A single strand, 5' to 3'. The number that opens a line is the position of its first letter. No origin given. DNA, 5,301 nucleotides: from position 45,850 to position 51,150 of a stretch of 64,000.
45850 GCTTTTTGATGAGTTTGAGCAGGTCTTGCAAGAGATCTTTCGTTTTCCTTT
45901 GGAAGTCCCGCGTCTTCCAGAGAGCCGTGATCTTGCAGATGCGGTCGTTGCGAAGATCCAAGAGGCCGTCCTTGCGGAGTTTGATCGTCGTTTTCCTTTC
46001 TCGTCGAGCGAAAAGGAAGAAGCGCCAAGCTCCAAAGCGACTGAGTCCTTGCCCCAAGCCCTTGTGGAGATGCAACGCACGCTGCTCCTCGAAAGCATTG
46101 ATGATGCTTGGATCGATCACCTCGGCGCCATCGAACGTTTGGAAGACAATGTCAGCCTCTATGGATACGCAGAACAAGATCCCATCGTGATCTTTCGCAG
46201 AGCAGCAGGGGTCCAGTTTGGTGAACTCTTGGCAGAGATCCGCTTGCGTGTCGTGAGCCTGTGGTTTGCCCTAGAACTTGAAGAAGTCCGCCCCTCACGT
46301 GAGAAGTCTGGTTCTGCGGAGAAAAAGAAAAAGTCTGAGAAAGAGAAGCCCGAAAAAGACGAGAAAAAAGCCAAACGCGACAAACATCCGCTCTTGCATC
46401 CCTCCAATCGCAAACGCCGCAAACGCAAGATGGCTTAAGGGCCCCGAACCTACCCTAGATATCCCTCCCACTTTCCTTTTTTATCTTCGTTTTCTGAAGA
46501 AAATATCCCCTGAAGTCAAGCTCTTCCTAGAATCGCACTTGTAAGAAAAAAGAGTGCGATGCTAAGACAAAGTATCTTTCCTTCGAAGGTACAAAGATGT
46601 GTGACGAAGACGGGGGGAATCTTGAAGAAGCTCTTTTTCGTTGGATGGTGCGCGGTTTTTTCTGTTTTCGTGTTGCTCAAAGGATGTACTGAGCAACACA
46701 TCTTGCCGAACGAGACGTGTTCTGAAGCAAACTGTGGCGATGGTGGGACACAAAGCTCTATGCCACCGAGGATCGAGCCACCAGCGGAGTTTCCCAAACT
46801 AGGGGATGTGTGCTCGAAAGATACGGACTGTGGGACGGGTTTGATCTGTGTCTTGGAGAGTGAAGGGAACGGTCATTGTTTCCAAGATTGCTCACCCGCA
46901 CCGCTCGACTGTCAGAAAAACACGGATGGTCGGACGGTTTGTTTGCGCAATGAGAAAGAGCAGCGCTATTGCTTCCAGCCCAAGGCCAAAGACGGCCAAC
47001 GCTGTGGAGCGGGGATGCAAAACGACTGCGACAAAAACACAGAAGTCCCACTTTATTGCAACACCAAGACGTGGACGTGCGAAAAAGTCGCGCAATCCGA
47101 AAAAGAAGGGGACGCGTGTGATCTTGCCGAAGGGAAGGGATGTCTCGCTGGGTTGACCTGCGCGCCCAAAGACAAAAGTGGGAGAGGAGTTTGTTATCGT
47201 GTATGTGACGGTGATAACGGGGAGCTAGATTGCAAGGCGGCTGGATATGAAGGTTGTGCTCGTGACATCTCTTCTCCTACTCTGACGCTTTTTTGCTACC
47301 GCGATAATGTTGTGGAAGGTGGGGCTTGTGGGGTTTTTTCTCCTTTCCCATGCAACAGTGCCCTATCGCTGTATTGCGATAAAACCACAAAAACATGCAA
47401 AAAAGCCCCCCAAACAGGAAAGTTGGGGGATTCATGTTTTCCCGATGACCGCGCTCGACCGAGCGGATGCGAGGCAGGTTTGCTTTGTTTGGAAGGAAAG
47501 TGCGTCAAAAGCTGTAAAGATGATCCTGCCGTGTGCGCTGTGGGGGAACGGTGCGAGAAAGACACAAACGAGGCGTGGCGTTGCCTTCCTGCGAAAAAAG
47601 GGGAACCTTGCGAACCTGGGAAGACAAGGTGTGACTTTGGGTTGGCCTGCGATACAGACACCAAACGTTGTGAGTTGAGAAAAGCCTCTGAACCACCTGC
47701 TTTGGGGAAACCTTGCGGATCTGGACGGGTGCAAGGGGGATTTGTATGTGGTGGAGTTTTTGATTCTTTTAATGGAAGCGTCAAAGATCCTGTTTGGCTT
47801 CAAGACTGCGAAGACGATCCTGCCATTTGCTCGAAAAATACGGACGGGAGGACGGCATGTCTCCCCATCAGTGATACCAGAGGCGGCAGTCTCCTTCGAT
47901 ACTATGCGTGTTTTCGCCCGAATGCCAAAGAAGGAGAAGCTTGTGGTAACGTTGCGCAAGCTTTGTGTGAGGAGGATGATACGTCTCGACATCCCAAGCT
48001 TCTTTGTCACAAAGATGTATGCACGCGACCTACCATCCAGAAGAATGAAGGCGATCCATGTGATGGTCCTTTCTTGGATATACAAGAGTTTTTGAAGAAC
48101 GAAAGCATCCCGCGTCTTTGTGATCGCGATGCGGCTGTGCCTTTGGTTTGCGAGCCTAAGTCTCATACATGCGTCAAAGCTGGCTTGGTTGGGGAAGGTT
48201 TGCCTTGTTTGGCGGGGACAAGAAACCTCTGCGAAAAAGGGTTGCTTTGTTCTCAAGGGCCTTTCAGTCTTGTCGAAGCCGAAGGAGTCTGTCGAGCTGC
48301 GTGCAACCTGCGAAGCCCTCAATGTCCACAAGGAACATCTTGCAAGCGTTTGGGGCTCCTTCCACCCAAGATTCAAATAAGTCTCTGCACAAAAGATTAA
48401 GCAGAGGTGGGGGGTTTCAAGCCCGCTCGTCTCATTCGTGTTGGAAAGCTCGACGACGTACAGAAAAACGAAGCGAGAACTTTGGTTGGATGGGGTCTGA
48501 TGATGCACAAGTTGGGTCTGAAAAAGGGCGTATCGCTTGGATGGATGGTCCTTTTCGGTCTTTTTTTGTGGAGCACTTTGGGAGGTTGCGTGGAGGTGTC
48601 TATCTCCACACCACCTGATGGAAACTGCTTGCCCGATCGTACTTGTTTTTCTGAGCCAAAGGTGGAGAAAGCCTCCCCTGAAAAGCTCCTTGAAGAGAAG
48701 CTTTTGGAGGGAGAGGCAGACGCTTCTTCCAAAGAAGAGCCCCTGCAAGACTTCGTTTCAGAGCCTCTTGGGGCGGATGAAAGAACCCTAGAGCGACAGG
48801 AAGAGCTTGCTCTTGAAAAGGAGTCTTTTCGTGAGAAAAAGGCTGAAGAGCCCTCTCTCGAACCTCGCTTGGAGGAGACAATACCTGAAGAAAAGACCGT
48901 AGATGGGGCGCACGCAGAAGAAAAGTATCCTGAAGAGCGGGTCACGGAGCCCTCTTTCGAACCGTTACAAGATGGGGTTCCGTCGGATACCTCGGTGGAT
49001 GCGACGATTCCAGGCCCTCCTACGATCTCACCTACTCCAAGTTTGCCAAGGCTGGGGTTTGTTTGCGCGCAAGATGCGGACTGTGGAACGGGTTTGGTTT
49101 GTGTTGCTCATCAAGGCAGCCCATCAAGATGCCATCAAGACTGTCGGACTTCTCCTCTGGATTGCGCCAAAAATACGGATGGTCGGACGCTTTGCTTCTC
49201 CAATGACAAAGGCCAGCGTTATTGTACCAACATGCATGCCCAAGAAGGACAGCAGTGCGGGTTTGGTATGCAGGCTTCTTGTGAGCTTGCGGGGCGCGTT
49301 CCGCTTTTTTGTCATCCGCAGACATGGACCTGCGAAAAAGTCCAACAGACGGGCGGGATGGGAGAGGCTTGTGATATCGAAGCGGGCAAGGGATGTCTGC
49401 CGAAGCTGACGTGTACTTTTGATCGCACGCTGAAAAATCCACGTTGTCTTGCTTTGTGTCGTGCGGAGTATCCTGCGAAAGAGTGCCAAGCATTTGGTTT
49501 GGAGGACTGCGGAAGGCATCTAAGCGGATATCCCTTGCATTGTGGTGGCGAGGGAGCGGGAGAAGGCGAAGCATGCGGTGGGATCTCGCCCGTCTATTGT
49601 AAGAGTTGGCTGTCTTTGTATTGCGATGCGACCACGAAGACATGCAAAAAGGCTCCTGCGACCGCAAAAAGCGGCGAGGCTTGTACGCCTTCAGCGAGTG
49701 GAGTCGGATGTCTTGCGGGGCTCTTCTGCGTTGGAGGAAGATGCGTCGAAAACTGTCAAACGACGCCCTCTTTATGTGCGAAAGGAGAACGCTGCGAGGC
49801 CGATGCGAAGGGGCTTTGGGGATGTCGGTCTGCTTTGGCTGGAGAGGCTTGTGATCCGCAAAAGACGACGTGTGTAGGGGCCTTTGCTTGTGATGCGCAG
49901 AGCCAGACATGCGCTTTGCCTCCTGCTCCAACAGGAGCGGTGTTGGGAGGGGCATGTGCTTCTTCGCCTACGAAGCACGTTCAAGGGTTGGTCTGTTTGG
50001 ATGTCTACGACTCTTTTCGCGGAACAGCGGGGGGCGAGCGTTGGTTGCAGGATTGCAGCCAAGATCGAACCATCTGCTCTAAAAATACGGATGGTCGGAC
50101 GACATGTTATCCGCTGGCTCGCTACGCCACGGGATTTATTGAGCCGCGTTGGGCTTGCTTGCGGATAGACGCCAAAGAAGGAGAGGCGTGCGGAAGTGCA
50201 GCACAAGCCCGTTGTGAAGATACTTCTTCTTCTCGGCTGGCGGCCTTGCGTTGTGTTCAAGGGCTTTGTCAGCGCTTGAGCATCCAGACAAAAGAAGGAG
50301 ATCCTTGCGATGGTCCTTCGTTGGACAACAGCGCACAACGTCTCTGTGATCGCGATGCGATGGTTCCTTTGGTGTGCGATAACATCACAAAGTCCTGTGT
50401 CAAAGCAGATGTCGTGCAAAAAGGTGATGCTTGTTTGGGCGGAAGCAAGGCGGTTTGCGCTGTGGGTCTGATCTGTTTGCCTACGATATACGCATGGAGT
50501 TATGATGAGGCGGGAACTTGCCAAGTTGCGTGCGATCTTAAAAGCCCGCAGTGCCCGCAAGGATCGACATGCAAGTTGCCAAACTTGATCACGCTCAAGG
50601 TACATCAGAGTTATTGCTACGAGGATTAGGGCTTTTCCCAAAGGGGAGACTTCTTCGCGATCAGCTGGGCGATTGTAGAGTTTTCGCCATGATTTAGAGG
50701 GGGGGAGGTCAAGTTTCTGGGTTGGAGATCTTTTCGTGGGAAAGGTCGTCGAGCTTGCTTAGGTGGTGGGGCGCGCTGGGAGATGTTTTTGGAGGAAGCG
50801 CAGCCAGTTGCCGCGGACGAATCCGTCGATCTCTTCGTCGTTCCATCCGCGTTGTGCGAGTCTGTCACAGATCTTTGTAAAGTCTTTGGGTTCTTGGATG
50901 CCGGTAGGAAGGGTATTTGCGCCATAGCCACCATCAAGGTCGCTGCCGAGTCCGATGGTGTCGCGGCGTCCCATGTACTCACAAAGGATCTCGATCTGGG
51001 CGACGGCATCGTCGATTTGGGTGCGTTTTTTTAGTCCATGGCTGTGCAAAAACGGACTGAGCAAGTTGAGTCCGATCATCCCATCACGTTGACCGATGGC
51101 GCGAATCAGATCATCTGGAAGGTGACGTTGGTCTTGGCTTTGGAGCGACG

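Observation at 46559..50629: Tandem paralogous giant Cys-rich lipoproteins defining an uncharacterised C-x-KNTDGRT-x-C module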

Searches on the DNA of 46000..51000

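Call 66: search_rna_families(source=window, start=46000, end=51000, threshold=gathering)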
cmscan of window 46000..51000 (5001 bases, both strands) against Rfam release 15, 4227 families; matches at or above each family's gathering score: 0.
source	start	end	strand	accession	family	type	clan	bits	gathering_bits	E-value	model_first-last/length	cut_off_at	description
